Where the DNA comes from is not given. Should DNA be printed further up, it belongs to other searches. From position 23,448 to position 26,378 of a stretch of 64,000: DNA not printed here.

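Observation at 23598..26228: Secreted D-aminoacylase fused to a class A beta-lactamase-fold domain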

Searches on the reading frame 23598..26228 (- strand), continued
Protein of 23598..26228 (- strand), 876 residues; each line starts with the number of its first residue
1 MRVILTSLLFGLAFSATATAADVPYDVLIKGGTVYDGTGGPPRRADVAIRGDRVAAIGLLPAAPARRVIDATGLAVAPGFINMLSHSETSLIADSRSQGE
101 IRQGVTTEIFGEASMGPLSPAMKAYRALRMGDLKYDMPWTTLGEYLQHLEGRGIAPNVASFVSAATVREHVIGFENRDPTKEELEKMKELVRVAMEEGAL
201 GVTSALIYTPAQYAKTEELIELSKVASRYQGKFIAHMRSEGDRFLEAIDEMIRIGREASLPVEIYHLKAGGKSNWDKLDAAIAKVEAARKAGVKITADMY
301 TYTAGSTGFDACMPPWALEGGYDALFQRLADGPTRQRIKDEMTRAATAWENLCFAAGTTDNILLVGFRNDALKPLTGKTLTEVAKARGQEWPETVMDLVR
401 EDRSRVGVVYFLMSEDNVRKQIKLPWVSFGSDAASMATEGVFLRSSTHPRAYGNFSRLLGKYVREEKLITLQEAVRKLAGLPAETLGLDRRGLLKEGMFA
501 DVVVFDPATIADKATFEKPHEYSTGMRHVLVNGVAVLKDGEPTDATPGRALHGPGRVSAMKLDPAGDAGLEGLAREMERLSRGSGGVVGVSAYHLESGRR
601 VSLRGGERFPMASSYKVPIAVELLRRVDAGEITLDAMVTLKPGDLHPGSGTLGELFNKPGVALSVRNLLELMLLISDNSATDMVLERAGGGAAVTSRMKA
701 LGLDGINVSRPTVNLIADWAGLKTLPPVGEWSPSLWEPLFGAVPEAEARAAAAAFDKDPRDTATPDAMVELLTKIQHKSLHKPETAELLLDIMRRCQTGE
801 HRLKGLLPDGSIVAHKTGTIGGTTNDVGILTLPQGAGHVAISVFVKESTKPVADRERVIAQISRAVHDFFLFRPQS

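Call 25: find_related_loci(query=A1, collection=genome_contigs, flank=10000)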
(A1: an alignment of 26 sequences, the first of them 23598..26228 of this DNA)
Query A1 (876 aa) in genome_contigs; peptide patterns used: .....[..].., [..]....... (x = any residue, [..] = any of these).
600 stretches matched a pattern (row limit reached: there are more); 595 encode a relative of the query (tblastn E <= 1e-3); the best 80 are kept; 80 distinct loci.
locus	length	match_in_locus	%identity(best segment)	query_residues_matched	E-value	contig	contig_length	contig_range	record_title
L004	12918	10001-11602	67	25-558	0e+0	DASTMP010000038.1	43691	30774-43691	MAG TPA_asm: Blastocatellia bacterium isolate SMAG_U3747 k141_2040486, whole genome shotgun sequence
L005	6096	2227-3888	65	4-557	0e+0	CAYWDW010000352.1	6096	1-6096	MAG TPA_asm: uncultured Heliobacteriaceae bacterium isolate binchicken_co27_206 genome assembly, contig: NODE_22657_leng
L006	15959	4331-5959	67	17-558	0e+0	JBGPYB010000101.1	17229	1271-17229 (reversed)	MAG: Vicinamibacteria bacterium isolate OBJ1_062018_090_23 k141_1361889_length_17229_cov_34.0000, whole genome shotgun s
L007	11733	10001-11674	66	2-557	0e+0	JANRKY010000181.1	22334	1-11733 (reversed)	MAG: Blastocatellia bacterium isolate bins.148 k141_182317, whole genome shotgun sequence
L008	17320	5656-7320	64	3-557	0e+0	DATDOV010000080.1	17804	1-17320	MAG TPA_asm: Blastocatellia bacterium isolate SMAG_U7903 k141_974193, whole genome shotgun sequence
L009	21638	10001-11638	66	8-556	0e+0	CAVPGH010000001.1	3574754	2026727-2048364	MAG: uncultured Acidobacteriota bacterium isolate MFD10007.bin.2.4 genome assembly, contig: contig_16237, whole genome s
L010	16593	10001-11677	65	1-557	0e+0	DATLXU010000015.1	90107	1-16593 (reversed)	MAG TPA_asm: Blastocatellia bacterium isolate SMAG_U13254 k141_68115, whole genome shotgun sequence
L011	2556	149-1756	66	25-559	0e+0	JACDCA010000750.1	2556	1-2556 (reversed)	MAG: Acidobacteria bacterium isolate MGR_bin296 SD2897-2912_k127_6444810, whole genome shotgun sequence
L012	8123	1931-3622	63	1-559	0e+0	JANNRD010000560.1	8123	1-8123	MAG: Acidobacteriota bacterium isolate SOY_31_metabat_379 SOY_31_k141_2414804, whole genome shotgun sequence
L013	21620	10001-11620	64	18-557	0e+0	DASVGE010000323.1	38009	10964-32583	MAG TPA_asm: Pyrinomonadaceae bacterium isolate SMAG_U2107 k141_674646, whole genome shotgun sequence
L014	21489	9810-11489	62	1-558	0e+0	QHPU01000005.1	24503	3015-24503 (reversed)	MAG: Verrucomicrobia bacterium isolate AV21 14_1009_09_20cm_scaffold_2731_curated, whole genome shotgun sequence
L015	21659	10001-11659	63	8-559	0e+0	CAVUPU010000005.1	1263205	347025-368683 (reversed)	MAG: uncultured Acidobacteriota bacterium isolate MFD06229.bin.2.137 genome assembly, contig: contig_3018, whole genome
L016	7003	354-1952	66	25-556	0e+0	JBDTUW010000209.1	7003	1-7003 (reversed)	MAG: Acidobacteriota bacterium isolate cluster3_bin.53 NODE_55434_length_7003_cov_5.524755, whole genome shotgun sequenc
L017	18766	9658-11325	61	3-557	0e+0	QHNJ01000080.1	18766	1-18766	MAG: Verrucomicrobia bacterium isolate AV79 14_0903_05_40cm_scaffold_2295_curated, whole genome shotgun sequence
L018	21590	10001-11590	66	25-553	0e+0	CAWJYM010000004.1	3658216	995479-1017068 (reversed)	MAG: uncultured Acidobacteriota bacterium isolate MFD06742.bin.1.259 genome assembly, contig: contig_3210, whole genome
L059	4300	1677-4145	46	25-868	0e+0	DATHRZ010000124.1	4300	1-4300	MAG TPA_asm: Gemmatimonadota bacterium isolate SMAG_U16038 k141_587674, whole genome shotgun sequence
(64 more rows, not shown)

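Call 32: search_protein_families(library=pfam, proteins=[L059:1566-4163:+, P0052, P0070], max_evalue=0.001)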
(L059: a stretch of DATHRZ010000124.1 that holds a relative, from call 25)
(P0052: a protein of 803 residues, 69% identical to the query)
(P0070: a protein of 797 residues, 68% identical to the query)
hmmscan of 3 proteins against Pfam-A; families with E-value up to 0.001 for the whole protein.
L059:1566-4163:+ (865 aa): 3 families
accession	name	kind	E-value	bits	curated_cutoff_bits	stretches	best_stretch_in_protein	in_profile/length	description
PF13354.11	Beta-lactamase2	-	1.4e-50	172.1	22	1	605-838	3-214/214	Beta-lactamase enzyme family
PF07969.17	Amidohydro_3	-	3.8e-16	60.1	29.7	1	83-551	3-471/472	Amidohydrolase family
PF01979.26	Amidohydro_1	-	4.8e-10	39.6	25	1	443-551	246-345/345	Amidohydrolase family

P0052 (803 aa): 4 families
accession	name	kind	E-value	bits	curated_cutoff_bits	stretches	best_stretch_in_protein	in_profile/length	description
PF07969.17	Amidohydro_3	-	2.2e-18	67.4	29.7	1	70-541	1-471/472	Amidohydrolase family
PF13472.12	Lipase_GDSL_2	-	1.1e-17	65.6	32.9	1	587-781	3-177/178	GDSL-like Lipase/Acylhydrolase family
PF00657.28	Lipase_GDSL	-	3.8e-13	50.5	23.6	1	586-784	4-205/208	GDSL-like Lipase/Acylhydrolase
PF01979.26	Amidohydro_1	-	1.4e-05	24.9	25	0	428-521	244-326/345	Amidohydrolase family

P0070 (797 aa): 3 families
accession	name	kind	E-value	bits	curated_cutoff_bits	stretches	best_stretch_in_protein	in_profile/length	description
PF13472.12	Lipase_GDSL_2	-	4.9e-18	66.7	32.9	1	581-732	3-153/178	GDSL-like Lipase/Acylhydrolase family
PF07969.17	Amidohydro_3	-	1.2e-17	65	29.7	1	72-543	1-471/472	Amidohydrolase family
PF00657.28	Lipase_GDSL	-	1.3e-06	29.2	23.6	1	580-774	4-201/208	GDSL-like Lipase/Acylhydrolase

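Call 46: predict_structure(alignment_id=A1)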
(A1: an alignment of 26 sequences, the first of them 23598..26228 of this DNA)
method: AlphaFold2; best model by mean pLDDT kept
length: 876 residues; sequences in the alignment: 26
mean_pLDDT: 75.5   pTM: 0.60
mean pLDDT of the five models: 75.5, 73.3, 71.8, 66.8, 54.8
residues with pLDDT >= 90: 222; 70-90: 378; 50-70: 168; < 50: 108
segments of 3 or more residues with pLDDT < 50: 12-21, 80-113, 132-134, 153-158, 207-212, 430-454, 482-489, 514-520
pLDDT, mean of each block of 10 residues (from residue 1): 51 42 76 79 87 82 81 77 35 32 31 63 71 59 70 50 82 79 93 87 62 73 92 72 78 91 78 81 92 81 64 76 84 91 72 76 78 84 92 92 77 72 69 39 44 50 52 58 46 70 74 46 65 63 52 75 79 79 87 94 92 91 97 92 76 70 92 88 94 95 92 86 85 84 88 76 95 96 94 78 62 84 89 85 89 85 87 70
secondary structure, 60 per line:
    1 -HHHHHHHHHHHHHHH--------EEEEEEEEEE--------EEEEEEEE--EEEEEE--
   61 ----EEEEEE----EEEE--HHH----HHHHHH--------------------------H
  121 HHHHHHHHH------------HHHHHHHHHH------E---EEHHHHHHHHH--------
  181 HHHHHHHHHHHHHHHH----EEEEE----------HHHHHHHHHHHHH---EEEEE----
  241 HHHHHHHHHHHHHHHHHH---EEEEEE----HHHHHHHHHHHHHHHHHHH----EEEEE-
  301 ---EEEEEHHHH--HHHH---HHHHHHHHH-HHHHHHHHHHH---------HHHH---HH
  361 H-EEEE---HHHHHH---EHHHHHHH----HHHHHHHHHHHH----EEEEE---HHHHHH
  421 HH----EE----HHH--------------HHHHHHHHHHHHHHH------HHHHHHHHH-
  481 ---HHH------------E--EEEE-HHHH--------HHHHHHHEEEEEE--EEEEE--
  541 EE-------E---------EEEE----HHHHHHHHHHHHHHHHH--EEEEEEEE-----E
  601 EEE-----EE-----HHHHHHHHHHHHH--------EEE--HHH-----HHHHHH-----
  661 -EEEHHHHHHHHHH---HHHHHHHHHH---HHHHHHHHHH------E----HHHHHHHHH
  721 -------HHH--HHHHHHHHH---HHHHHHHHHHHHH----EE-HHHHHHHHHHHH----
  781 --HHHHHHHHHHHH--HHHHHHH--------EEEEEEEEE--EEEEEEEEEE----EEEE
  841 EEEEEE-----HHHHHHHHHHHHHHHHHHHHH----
elements in order (helices of 4 or more, strands of 3 or more residues): H2-16 E25-34 E43-50 E53-58 E65-70 E75-78 H88-93 H120-129 H142-151 H164-172 H181-196 E201-205 H216-228 E232-236 H241-258 E262-267 H272-290 E295-299 E304-308 H309-312 H315-318 H322-330 H332-342 H352-355 E363-366 H370-375 H380-386 H391-402 E407-411 H415-422 H450-464 H471-479 E502-505 H507-510 H519-525 E526-531 E534-538 E560-563 H568-584 E587-594 E600-603 H616-628 E637-639 H650-655 E662-664 H665-674 H678-687 H691-700 H712-720 H733-741 H745-757 H765-776 H783-794 H797-803 E812-820 E823-832 E837-846 H852-872

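Call 50: fold_search(model_id=the predicted structure, library=pdb)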
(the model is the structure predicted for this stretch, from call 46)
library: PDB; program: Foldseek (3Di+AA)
matches with E <= 10: 1832; with E <= 0.001: 1089
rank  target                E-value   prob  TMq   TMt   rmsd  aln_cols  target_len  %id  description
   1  1rjq                  1.5e-30  1.00  0.36  0.58   9.2       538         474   33  The crystal structure of the D-aminoacylase mutant D366A (released 2004-04-20)
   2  1v4y                  3.9e-30  1.00  0.35  0.58   8.7       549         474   32  The functional role of the binuclear metal center in D-aminoacylase. One-metal activation and second-metal attenuation (released 2004-04-20)
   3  1m7j                  6.1e-30  1.00  0.35  0.58   8.7       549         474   32  Crystal structure of D-aminoacylase defines a novel subset of amidohydrolases (released 2003-02-25)
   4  3gip_A                1.2e-28  1.00  0.36  0.60   8.3       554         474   30  Crystal structure of N-acyl-D-Glutamate Deacylase from Bordetella Bronchiseptica complexed with zinc, acetate and form (released 2009-09-01)
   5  9gv8                  2.9e-28  1.00  0.36  0.59   9.2       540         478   30  N-Acyl-D-amino-acid deacylase (D-acylase) from Klebsiella pneumoniae in the absence of glycerol (released 2025-06-18)
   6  9kb3                  6.1e-28  1.00  0.37  0.60   8.6       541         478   27  The structure of the carbohydrate deacetylase inactive mutant PpOngB in complex with GlcNAc1A. (released 2025-03-19)
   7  9g5m                  8.7e-28  1.00  0.36  0.59   9.0       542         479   30  N-Acyl-D-amino-acid deacylase (D-acylase) from Klebsiella pneumoniae in an open conformation (released 2025-06-18)
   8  9kb4                  1.2e-27  1.00  0.37  0.60   8.4       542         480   26  The structure of the PpOngB-citrate (released 2025-10-08)
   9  9kb1                  3.3e-27  1.00  0.36  0.60   8.8       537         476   26  The Structure of the Carbohydrate Deacetylase PpOngB from Pseudoalteromonas prydzensis ACAM 620. (released 2025-03-19)
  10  8eo5_B                1.0e-22  1.00  0.29  0.92   2.3       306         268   30  Crystal structure of the class A beta-lactamase precursor LRA-5 from an Alaskan soil metagenome at 1.8 Angstrom resolu (released 2023-09-06)
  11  8eo5_A                1.2e-22  1.00  0.29  0.92   2.4       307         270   30  Crystal structure of the class A beta-lactamase precursor LRA-5 from an Alaskan soil metagenome at 1.8 Angstrom resolu (released 2023-09-06)
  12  8eo6_A                4.1e-22  1.00  0.28  0.89   3.2       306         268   30  Crystal structure of metagenomic class A beta-lactamase precursor LRA-5 in complex with ceftazidime at 2.35 Angstrom r (released 2023-10-04)
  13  8eo7_A                4.5e-21  1.00  0.27  0.91   3.2       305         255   30  Crystal structure of metagenomic beta-lactamase LRA-5 Y69Q/V166E mutant at 2.15 Angstrom resolution (released 2023-10-04)
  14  8eo7_B                2.4e-20  1.00  0.27  0.92   3.1       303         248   30  Crystal structure of metagenomic beta-lactamase LRA-5 Y69Q/V166E mutant at 2.15 Angstrom resolution (released 2023-10-04)
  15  6v4w_B                2.9e-19  1.00  0.28  0.88   3.5       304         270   30  The crystal structure of a beta-lactamase from Chitinophaga pinensis DSM 2588 (released 2019-12-18)
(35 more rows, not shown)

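Call 53: search_protein_families(library=ncbifam, proteins=[L059:3300-4163:+], max_evalue=1e-10)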
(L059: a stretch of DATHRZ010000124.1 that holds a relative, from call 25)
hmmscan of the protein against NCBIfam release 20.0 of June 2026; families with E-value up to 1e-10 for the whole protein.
L059:3300-4163:+ (287 aa): 4 families
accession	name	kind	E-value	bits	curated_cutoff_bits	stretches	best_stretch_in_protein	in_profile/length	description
NF033103.1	bla_class_A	equivalog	6.5e-29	100.8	200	1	17-284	6-257/257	class A beta-lactamase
NF012099.1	SubclassA2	equivalog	1.9e-15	56.7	320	1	10-285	3-271/275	class A beta-lactamase, subclass A2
NF012167.0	classA_firm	exception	9e-12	45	427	1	106-284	80-254/255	class A beta-lactamase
NF000452.2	blaKLUC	exception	9.5e-11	41.6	650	0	9-278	33-281/291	KLUC family extended-spectrum class A beta-lactamase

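Call 67: list_cluster_members(proteins=[window:23601-26228:-, P0013, P0015])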
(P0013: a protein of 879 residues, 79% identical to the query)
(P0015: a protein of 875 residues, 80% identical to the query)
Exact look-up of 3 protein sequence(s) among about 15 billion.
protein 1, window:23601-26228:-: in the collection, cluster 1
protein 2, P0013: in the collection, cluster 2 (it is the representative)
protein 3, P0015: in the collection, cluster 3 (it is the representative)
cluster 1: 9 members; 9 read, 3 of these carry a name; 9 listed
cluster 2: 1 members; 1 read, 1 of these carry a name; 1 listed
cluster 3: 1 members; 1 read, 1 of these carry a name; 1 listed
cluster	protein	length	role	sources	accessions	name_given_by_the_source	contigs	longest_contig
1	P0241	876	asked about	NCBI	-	-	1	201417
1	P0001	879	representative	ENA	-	-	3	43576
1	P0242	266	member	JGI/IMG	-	beta-lactamase class A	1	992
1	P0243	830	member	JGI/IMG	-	N-acyl-D-amino-acid deacylase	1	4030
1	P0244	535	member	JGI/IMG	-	beta-lactamase class A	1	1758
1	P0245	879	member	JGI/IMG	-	-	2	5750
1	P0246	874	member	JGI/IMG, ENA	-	-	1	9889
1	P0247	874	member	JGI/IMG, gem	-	-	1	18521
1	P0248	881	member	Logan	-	-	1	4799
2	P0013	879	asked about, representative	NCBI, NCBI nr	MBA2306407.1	MAG: class A beta-lactamase [Acidobacteria bacterium] | class A beta-lactamase [Acidobacteriota bacterium]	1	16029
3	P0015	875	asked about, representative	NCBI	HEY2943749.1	MAG TPA: class A beta-lactamase [Vicinamibacteria bacterium]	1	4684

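Call 68: find_encoding_contigs(protein=window:23601-26228:-, flank=3000, max_places=2)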
Protein window:23601-26228:- (876 aa): no gene with exactly this product is on record in the collection.
